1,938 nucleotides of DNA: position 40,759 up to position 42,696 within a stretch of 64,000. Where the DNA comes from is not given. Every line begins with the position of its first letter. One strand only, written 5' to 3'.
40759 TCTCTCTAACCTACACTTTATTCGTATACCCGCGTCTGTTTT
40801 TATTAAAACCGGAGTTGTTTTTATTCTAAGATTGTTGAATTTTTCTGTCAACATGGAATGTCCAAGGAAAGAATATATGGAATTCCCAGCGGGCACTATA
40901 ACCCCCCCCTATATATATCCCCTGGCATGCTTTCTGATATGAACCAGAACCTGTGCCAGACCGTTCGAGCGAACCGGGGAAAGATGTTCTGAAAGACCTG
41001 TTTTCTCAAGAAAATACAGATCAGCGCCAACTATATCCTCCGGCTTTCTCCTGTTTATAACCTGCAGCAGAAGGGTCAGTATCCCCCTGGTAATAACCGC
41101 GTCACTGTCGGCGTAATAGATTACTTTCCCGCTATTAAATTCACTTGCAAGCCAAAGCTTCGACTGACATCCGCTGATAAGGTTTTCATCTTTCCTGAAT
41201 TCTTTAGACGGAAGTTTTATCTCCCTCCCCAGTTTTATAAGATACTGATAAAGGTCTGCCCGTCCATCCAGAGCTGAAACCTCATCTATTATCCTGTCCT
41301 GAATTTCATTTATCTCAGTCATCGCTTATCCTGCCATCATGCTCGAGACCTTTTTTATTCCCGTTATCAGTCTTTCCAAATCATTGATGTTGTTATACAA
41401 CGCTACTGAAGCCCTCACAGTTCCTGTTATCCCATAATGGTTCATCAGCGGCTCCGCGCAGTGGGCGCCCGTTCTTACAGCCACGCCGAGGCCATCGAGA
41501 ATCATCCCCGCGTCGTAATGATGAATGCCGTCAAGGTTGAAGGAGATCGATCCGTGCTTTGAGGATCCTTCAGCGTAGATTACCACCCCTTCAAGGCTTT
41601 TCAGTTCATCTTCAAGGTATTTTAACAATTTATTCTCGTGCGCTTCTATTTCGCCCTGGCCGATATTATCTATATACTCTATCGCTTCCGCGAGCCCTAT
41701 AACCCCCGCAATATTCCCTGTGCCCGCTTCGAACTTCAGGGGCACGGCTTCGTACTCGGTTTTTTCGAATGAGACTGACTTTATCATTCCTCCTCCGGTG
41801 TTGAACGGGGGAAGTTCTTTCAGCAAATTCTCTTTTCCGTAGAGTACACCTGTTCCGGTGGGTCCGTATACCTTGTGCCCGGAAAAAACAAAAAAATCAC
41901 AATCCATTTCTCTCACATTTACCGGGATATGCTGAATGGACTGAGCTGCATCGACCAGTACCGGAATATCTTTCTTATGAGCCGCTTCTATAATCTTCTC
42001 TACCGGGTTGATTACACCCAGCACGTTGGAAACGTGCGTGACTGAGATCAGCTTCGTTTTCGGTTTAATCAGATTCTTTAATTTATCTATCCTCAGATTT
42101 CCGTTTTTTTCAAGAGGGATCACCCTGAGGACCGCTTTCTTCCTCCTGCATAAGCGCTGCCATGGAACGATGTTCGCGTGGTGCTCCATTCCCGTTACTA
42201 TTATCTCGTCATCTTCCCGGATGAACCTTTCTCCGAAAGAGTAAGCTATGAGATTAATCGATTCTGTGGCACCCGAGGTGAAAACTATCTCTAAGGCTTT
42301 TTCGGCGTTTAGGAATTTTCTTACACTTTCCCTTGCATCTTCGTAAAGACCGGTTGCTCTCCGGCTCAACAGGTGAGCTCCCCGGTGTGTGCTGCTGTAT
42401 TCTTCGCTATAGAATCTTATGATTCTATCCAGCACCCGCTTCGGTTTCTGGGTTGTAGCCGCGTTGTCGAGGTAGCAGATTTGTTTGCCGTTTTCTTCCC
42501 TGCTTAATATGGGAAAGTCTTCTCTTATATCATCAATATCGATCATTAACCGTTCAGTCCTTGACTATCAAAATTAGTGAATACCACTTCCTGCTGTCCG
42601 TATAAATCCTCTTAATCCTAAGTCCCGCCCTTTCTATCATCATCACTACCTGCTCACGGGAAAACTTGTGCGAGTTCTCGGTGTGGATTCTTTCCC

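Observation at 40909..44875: Self-contained anaerobic ergothioneine operon: eanB-eanA(egtD)-sufS-sufE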

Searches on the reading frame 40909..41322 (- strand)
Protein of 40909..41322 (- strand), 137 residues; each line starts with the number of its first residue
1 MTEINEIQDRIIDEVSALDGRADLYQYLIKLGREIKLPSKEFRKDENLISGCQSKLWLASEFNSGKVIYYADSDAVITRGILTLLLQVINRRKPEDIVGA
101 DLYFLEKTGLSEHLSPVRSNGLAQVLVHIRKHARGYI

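Call 3: search_protein_families(library=pfam, proteins=[window:40909-41322:-], max_evalue=0.01)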
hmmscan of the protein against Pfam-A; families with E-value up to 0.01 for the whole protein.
window:40909-41322:- (137 aa): 1 family
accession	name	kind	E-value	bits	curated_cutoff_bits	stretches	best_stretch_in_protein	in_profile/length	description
PF02657.20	SufE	-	1.9e-36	124.9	27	1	13-131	2-120/121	Fe-S metabolism associated domain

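Call 4: search_protein_families(library=ncbifam, proteins=[window:40909-41322:-], max_evalue=0.01)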
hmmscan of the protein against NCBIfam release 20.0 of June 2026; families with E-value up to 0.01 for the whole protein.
window:40909-41322:- (137 aa): 3 families
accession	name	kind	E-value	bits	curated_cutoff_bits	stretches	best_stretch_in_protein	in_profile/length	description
NF006792.0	PRK09296.1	equivalog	6.5e-24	84.3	160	1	10-134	9-135/138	cysteine desulfuration protein SufE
TIGR03391.1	FeS_syn_CsdE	equivalog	1.7e-18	66.9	136.4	1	10-131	14-137/139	cysteine desulfurase sulfur acceptor subunit CsdE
NF011594.0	PRK15019.1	equivalog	4.5e-12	46.5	252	1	18-125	27-136/147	cysteine desulfurase sulfur acceptor subunit CsdE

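Call 56: search_solved_structures(query=window:40909-41322:-, max_evalue=0.001, show_alignments=2)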
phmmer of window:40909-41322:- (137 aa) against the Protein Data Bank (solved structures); distinct sequences matched with E-value up to 0.001: 8.
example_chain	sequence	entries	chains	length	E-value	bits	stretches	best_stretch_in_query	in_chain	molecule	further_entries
11mp_E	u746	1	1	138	2.8e-17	66.4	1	23-133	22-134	Cysteine desulfuration protein SufE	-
1mzg_A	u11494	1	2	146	3.3e-17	66.2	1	23-133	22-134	SufE Protein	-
3g0m_A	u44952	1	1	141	6.8e-16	62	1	22-132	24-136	Cysteine desulfuration protein sufE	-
8vbs_C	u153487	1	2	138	7.2e-15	58.6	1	23-133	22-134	Cysteine desulfuration protein SufE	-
9wgl_E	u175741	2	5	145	8.9e-13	51.9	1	23-133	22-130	Cysteine desulfuration protein SufE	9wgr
5ft8_Q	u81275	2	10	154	3.8e-11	46.6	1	21-124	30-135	Sulfur acceptor protein CsdE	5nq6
4lw4_C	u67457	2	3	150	3.9e-11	46.6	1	21-124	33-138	Cysteine desulfuration protein CsdE | CsdA-binding activator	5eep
1ni7_A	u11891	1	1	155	4.3e-11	46.4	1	21-124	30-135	Hypothetical protein ygdK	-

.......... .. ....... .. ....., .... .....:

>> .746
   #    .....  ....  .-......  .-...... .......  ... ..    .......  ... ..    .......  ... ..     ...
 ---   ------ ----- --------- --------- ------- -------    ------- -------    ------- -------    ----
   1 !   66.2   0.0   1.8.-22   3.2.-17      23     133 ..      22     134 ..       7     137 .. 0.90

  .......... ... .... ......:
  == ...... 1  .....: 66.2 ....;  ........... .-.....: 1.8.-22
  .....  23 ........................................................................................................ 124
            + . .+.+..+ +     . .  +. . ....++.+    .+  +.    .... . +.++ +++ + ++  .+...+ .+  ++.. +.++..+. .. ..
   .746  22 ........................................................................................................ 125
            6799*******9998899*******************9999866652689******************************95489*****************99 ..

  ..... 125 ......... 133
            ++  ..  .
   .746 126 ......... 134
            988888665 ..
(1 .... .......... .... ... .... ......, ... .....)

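Call 71: search_protein_representatives(protein=window:40909-41322:-)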
Query: 137 residues. Proteins with E-value up to 0.001 (for the whole library): 3632; up to 1e-10: 1256; up to 1e-30: 16. The best 150 are listed.
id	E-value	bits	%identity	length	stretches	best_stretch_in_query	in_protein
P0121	1.5e-35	138.5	50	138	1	3-133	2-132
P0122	2.8e-35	137.6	49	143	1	4-136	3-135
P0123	1.3e-33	132.2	47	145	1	3-135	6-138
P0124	3.9e-33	130.7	49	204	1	4-136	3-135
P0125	7.7e-33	129.7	47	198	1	4-134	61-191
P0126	1.3e-32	129.0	46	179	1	1-134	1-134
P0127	1.4e-32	128.9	49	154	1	4-134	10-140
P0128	2.3e-32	128.2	46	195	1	3-134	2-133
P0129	2.9e-32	127.8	45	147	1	4-133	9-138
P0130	3.7e-32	127.5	50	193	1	3-125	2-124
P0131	4.3e-32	127.3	44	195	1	3-134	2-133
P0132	5.3e-32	127.0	44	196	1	3-136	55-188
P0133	2.0e-31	125.2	47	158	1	2-126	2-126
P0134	4.0e-31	124.2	45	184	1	3-134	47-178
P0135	4.3e-31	124.1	43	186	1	3-134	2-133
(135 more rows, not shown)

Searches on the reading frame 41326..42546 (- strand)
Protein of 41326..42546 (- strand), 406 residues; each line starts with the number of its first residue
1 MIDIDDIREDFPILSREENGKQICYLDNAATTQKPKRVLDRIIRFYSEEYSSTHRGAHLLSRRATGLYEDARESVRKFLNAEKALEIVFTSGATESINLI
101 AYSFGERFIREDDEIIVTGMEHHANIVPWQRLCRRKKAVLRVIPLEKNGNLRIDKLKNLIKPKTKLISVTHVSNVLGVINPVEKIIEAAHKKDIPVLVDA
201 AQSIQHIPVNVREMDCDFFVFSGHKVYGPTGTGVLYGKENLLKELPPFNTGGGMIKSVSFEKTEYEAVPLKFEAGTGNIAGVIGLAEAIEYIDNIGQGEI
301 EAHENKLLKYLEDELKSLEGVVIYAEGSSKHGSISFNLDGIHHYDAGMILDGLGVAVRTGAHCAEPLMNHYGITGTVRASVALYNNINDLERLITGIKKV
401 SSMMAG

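Call 3: search_protein_families(library=pfam, proteins=[window:41326-42546:-], max_evalue=0.01)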
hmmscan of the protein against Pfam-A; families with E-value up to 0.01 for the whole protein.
window:41326-42546:- (406 aa): 5 families
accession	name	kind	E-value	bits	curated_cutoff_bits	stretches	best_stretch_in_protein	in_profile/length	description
PF00266.25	Aminotran_5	-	4.5e-145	483.7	21.5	1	25-393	2-371/371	Aminotransferase class-V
PF00155.27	Aminotran_1_2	-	2.1e-08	34.2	19.7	1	67-201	43-187/361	Aminotransferase class I and II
PF01212.27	Beta_elim_lyase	-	2.4e-07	30.8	27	1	98-244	60-218/288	Beta-eliminating lyase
PF01041.23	DegT_DnrJ_EryC1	-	6e-07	29.5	19.8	1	76-204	34-150/360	DegT/DnrJ/EryC1/StrS aminotransferase family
PF01053.26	Cys_Met_Meta_PP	-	1e-05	24.7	27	1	58-203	44-177/381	Cys/Met metabolism PLP-dependent enzyme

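Call 4: search_protein_families(library=ncbifam, proteins=[window:41326-42546:-], max_evalue=0.01)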
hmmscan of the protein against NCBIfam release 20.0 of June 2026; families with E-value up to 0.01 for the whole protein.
window:41326-42546:- (406 aa): 55 families (the best 25 are shown)
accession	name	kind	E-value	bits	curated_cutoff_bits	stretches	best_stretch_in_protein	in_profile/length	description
NF041166.1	f2_encap_cargo1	exception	8.1e-175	583.5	800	1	2-399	225-622/623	family 2A encapsulin nanocompartment cargo protein cysteine desulfurase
TIGR01979.1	sufS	subfamily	7.2e-172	571.8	475.1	1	6-403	2-401/403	SufS family cysteine desulfurase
NF006791.0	PRK09295.1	equivalog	7.7e-150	499.5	661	1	3-403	4-404/406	cysteine desulfurase SufS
NF008126.0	PRK10874.1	equivalog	4.4e-117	391.6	607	1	3-403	5-398/401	cysteine desulfurase CsdA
TIGR03392.1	FeS_syn_CsdA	equivalog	5.3e-113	378.2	493.6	1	4-402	3-394/398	cysteine desulfurase CsdA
TIGR01977.1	am_tr_V_EF2568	hypoth_equivalog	3.4e-82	276.5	377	1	25-400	2-376/376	cysteine desulfurase family protein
TIGR01976.1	am_tr_V_VC1184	hypoth_equivalog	3.1e-68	230.9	352.35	1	2-395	1-399/401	cysteine desulfurase-like protein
NF040779.1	Sec_lyase_SclA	exception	2.4e-55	188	525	1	25-400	2-376/378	selenocysteine lyase SclA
TIGR03402.1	FeS_nifS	equivalog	2.4e-53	181.3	530.75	1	24-395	1-364/379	cysteine desulfurase NifS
NF010611.0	PRK14012.1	equivalog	1.1e-46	159.6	548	1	23-364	6-331/406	IscS subfamily cysteine desulfurase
TIGR03235.1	DNA_S_dndA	equivalog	4.1e-44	151.3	480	1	25-364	1-325/353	cysteine desulfurase DndA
TIGR02006.1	IscS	equivalog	1.8e-43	149.1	643.2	1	24-364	5-327/402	IscS subfamily cysteine desulfurase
TIGR03403.1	nifS_epsilon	equivalog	1.3e-36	126.3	587.7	1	25-367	2-328/382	NifS family cysteine desulfurase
NF002806.0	PRK02948.1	subfamily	2.7e-34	118.8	304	1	24-329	2-286/381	IscS subfamily cysteine desulfurase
TIGR04343.1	egtE_PLP_lyase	equivalog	4.3e-22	78.4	400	1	25-303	16-275/370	ergothioneine biosynthesis PLP-dependent enzyme EgtE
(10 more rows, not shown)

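Call 34: find_related_loci(query=A3, collection=metagenome_contigs, flank=8000)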
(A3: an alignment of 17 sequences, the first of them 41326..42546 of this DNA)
Query A3 (406 aa) in metagenome_contigs; peptide patterns used: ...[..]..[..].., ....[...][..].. (x = any residue, [..] = any of these).
599 stretches matched a pattern (row limit reached: there are more); 598 encode a relative of the query (tblastn E <= 1e-3); the best 80 are kept; 80 distinct loci.
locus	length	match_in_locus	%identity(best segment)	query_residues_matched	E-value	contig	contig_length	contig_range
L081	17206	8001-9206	54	3-404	6e-149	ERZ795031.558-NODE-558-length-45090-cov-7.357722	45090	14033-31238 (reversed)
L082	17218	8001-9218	54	1-404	2e-148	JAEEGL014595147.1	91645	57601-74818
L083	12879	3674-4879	54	3-404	7e-148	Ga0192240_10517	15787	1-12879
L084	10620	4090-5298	51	2-404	1e-146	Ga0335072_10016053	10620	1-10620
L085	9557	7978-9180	54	5-405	2e-146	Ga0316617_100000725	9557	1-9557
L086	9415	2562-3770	52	2-404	5e-146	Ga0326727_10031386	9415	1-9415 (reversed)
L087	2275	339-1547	53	2-404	3e-156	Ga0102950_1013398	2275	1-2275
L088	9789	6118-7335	55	1-404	6e-146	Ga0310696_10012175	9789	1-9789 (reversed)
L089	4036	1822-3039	55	1-404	1e-149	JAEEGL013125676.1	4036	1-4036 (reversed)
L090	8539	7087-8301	54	1-404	8e-145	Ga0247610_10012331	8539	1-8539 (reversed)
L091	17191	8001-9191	53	8-404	1e-144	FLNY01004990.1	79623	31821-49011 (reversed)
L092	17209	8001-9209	51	2-404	1e-144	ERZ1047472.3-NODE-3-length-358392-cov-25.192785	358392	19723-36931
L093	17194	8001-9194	53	3-400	4e-144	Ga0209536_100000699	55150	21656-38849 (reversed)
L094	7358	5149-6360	50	2-405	8e-144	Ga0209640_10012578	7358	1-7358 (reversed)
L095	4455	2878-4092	53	1-405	2e-146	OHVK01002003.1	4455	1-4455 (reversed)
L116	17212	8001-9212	50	1-405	7e-140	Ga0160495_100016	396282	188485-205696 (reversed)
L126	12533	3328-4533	49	2-404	6e-138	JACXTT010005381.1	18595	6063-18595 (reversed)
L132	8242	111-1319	49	1-404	5e-138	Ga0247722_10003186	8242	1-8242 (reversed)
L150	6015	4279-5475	49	2-400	3e-136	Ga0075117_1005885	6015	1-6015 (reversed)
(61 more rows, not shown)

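Call 37: search_protein_families(library=pfam, proteins=[L126:1931-3274:+, L082:5793-6551:+, L081:10525-10866:-, L116:9657-10082:+, L150:5493-5948:+, L093:10104-10592:+, L132:3458-3970:+], max_evalue=0.0001)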
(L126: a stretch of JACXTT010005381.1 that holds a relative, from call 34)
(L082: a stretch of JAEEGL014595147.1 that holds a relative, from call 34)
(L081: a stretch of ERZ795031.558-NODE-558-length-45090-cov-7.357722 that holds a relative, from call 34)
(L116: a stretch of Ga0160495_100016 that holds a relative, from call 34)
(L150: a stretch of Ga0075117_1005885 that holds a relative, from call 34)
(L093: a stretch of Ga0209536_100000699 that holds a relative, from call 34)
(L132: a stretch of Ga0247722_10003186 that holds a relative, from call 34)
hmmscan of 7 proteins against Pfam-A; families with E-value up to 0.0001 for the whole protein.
L126:1931-3274:+ (447 aa): 2 families
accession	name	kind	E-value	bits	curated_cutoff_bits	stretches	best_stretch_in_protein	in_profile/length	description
PF01458.23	SUFBD_core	-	4.3e-82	275.5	27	1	183-414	3-232/232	SUF system FeS cluster assembly, SufBD core domain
PF19295.5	SufBD_N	-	4.9e-16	59.3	23.5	1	7-178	5-171/172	SufBD protein N-terminal region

L082:5793-6551:+ (252 aa): 2 families
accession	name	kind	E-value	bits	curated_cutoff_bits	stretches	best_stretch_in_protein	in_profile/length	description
PF00005.33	ABC_tran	-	3.1e-22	80.1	25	1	17-172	1-135/137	ABC transporter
PF02463.25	SMC_N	-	7.4e-08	32.5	40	0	145-211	136-205/220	RecF/RecN/SMC N terminal domain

L081:10525-10866:- (113 aa): 1 family
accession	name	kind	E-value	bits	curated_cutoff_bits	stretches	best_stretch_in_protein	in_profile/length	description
PF01883.24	FeS_assembly_P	-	4.3e-22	78.6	23.5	1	17-90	1-72/73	Iron-sulfur cluster assembly protein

L116:9657-10082:+ (141 aa): 1 family
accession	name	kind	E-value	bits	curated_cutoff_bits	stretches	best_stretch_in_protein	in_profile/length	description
PF02657.20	SufE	-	1.7e-47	160.6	27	1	12-130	2-120/121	Fe-S metabolism associated domain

L150:5493-5948:+ (151 aa): 1 family
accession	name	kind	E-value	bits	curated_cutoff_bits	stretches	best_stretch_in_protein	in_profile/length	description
PF01592.21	NifU_N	-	5.6e-23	81.9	22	1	12-130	2-126/127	NifU-like N terminal domain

L093:10104-10592:+ (162 aa): 1 family
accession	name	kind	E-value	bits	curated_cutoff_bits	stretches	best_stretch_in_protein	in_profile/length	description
PF02082.26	Rrf2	-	1.9e-27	96.5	30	1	4-135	2-130/132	Iron-dependent Transcriptional regulator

L132:3458-3970:+ (170 aa): 1 family
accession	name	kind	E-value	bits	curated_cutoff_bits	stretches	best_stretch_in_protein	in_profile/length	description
PF10652.14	DUF2480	-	1.4e-71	240.1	25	1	2-166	1-165/165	Protein of unknown function (DUF2480)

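Call 55: search_solved_structures(query=window:41326-42546:-, max_evalue=1e-60)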
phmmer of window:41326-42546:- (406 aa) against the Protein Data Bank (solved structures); distinct sequences matched with E-value up to 1e-60: 42.
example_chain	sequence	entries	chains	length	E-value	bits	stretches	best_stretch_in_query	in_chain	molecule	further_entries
5vpr_A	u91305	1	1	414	1.3e-138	465.6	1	1-405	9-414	Cysteine desulfurase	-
8kg1_A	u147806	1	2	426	1.2e-128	432.9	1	2-401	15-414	cysteine desulfurase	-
6mre_A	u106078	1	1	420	2e-127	428.8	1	3-403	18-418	Cysteine desulfurase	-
1i29_A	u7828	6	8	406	3.4e-127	428.1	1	3-403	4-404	CSDB | Selenocysteine lyase | Cysteine desulfurase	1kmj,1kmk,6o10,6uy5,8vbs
5db5_A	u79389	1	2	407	3.4e-127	428.1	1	3-403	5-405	Cysteine desulfurase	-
1jf9_A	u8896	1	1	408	3.4e-127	428.1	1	3-403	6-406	SELENOCYSTEINE LYASE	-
6mr2_A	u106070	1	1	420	3.8e-127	427.9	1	3-403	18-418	Cysteine desulfurase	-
6ndn_A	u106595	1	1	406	4.1e-127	427.8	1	3-403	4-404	Cysteine desulfurase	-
6mri_A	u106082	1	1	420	7.2e-127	427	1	3-403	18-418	Cysteine desulfurase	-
7rw3_A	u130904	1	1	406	1.7e-126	425.8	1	3-403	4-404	Cysteine desulfurase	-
1c0n_A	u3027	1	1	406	2.3e-126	425.3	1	3-403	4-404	PROTEIN (CSDB PROTEIN)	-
9d2d_A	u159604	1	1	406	2.3e-126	425.3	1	3-403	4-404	Cysteine desulfurase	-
7rrn_A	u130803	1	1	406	2.3e-126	425.3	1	3-403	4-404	Cysteine desulfurase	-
6mrh_A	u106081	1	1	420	2.6e-126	425.2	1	3-403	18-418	Cysteine desulfurase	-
7ruj_A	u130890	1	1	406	4.4e-126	424.4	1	3-403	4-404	Cysteine desulfurase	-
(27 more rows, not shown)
